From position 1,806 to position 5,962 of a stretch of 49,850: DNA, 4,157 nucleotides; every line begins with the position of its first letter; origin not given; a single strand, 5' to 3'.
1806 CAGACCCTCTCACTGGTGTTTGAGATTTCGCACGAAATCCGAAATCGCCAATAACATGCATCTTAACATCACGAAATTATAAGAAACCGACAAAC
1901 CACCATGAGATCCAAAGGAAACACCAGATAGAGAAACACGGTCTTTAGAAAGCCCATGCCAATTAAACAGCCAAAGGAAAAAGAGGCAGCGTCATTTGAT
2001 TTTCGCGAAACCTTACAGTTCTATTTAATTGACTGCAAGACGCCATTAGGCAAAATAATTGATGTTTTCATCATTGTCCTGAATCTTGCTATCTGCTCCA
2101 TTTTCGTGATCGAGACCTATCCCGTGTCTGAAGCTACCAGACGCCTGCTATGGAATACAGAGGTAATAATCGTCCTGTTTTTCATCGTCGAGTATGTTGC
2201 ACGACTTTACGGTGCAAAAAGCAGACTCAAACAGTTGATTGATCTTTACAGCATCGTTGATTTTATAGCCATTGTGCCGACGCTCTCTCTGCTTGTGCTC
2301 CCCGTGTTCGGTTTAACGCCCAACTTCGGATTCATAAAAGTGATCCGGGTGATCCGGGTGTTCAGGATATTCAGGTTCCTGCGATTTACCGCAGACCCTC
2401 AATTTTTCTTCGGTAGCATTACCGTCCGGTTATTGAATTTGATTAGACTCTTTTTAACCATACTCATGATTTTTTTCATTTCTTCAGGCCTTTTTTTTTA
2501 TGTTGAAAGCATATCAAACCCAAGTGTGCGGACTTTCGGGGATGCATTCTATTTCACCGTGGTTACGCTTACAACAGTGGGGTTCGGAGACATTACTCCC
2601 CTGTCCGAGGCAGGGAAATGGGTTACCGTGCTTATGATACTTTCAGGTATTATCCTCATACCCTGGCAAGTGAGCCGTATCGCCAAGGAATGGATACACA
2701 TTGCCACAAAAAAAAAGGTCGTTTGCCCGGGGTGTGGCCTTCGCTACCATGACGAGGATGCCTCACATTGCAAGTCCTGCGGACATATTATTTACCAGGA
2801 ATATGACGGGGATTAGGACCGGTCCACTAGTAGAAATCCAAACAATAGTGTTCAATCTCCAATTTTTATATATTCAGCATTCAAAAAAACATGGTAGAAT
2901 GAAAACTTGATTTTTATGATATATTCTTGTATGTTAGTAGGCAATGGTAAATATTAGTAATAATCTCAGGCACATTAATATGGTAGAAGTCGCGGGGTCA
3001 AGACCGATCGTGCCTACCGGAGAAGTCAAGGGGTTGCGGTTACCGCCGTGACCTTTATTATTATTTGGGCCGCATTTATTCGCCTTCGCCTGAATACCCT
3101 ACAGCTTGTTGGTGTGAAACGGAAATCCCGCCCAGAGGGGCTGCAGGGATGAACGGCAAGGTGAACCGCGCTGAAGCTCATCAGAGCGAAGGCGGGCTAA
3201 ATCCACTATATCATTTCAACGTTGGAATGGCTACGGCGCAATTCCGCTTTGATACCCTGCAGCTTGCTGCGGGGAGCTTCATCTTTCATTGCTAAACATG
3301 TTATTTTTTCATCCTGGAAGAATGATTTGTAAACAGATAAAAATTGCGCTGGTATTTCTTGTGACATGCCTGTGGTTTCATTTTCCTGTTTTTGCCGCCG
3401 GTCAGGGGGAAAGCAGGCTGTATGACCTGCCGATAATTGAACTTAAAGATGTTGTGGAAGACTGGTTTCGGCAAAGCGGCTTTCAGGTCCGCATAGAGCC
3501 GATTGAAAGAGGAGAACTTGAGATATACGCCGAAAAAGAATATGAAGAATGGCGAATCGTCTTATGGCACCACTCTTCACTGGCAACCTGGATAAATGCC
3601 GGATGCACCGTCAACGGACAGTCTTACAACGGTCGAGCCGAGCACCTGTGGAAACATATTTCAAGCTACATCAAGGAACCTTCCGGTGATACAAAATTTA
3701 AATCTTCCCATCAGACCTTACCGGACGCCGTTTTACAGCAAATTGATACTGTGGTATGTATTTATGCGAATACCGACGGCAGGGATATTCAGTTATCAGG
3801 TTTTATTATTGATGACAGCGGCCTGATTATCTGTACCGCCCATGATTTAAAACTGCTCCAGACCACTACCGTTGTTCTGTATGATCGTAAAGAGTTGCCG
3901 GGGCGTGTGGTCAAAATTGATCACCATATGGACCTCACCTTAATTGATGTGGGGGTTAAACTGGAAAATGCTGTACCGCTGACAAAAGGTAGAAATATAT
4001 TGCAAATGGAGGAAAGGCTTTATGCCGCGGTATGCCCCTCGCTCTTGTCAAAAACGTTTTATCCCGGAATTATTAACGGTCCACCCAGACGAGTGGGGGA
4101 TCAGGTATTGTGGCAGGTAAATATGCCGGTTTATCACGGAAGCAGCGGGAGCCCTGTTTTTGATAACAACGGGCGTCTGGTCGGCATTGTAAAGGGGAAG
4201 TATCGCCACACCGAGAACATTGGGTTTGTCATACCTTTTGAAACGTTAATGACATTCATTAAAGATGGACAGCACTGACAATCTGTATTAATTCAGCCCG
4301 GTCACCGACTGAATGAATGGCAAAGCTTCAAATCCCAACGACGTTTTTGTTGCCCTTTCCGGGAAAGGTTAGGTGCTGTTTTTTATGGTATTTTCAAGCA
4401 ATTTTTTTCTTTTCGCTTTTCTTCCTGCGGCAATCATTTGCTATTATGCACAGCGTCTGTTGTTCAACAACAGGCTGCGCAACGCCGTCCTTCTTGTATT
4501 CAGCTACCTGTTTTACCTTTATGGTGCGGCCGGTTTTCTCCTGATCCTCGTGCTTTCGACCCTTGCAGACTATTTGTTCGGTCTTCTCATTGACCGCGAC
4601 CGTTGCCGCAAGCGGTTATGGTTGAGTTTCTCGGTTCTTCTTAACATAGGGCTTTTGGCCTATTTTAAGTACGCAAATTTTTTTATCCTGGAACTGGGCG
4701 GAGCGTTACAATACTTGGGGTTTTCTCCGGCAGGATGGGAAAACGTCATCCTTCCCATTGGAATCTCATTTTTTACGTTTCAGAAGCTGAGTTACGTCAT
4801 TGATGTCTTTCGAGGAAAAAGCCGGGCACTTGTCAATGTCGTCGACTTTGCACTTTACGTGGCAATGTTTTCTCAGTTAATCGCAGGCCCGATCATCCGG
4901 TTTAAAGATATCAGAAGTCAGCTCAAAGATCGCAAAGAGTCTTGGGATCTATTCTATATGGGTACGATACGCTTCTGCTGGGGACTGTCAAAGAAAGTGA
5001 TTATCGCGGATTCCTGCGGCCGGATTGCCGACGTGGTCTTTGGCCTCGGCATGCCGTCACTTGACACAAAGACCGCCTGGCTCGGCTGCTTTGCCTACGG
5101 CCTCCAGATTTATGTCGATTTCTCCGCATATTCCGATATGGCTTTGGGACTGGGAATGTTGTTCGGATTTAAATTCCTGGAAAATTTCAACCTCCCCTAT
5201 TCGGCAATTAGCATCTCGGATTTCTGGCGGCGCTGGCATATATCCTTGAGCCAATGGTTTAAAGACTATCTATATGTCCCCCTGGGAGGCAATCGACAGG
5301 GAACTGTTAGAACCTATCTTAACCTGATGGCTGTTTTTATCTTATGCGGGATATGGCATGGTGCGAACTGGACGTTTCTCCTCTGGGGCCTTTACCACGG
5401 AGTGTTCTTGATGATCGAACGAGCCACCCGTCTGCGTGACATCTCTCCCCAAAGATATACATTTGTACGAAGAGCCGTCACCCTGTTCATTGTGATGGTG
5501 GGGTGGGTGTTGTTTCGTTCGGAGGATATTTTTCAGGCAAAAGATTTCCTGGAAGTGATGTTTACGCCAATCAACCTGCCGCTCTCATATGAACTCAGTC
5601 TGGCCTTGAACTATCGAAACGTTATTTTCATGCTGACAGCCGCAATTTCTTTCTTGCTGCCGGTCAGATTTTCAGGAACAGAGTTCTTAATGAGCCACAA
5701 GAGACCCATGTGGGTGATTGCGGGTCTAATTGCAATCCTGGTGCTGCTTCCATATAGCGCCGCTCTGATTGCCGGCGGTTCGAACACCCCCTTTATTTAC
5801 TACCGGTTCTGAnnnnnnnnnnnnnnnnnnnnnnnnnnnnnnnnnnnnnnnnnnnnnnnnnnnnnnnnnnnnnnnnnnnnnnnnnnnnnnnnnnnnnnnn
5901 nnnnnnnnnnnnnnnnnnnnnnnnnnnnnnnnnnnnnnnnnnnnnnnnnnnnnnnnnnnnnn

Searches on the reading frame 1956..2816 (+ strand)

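Call 77: search_protein_families(library=pfam, proteins=[window:1956-2816:+], max_evalue=0.001)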
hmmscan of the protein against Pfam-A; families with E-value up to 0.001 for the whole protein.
window:1956-2816:+ (286 aa): 2 families
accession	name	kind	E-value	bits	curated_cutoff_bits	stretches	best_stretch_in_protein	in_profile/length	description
PF00520.37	Ion_trans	-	5.9e-22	78.5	25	1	33-235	2-222/241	Ion transport protein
PF07885.22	Ion_trans_2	-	8e-19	67.7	22.5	1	170-244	2-75/79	Ion channel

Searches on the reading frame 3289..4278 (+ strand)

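Call 77: search_protein_families(library=pfam, proteins=[window:3289-4278:+], max_evalue=0.001)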
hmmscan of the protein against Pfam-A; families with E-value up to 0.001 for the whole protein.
window:3289-4278:+ (329 aa): 1 family
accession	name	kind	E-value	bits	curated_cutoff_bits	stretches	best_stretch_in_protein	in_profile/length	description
PF13365.12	Trypsin_2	-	7.4e-17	62.9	27.6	1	170-300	2-144/144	Trypsin-like peptidase domain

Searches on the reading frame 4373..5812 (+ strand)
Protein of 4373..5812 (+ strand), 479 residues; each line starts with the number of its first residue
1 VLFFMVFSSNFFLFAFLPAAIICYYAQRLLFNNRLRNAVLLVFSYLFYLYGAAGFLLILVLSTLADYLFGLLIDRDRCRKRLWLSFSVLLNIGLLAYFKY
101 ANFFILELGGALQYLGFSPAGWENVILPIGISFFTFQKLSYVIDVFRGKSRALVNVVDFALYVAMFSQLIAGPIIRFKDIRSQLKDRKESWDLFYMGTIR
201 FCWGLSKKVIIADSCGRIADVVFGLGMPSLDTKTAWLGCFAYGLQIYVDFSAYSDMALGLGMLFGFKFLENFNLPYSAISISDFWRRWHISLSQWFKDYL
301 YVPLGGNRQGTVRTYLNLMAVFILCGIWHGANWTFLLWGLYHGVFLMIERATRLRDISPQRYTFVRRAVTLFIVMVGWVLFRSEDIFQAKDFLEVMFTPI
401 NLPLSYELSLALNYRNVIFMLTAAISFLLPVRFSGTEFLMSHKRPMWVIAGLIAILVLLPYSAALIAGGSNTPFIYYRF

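Call 77: search_protein_families(library=pfam, proteins=[window:4373-5812:+], max_evalue=0.001)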
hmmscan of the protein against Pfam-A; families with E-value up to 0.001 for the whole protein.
window:4373-5812:+ (479 aa): 2 families
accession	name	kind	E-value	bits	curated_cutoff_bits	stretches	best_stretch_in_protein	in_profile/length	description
PF03062.24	MBOAT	-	1.9e-28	100.2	27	1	151-353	76-298/337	MBOAT, membrane-bound O-acyltransferase family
PF13813.11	MBOAT_2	-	9.2e-07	29.5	25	1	272-331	5-66/85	Membrane bound O-acyl transferase family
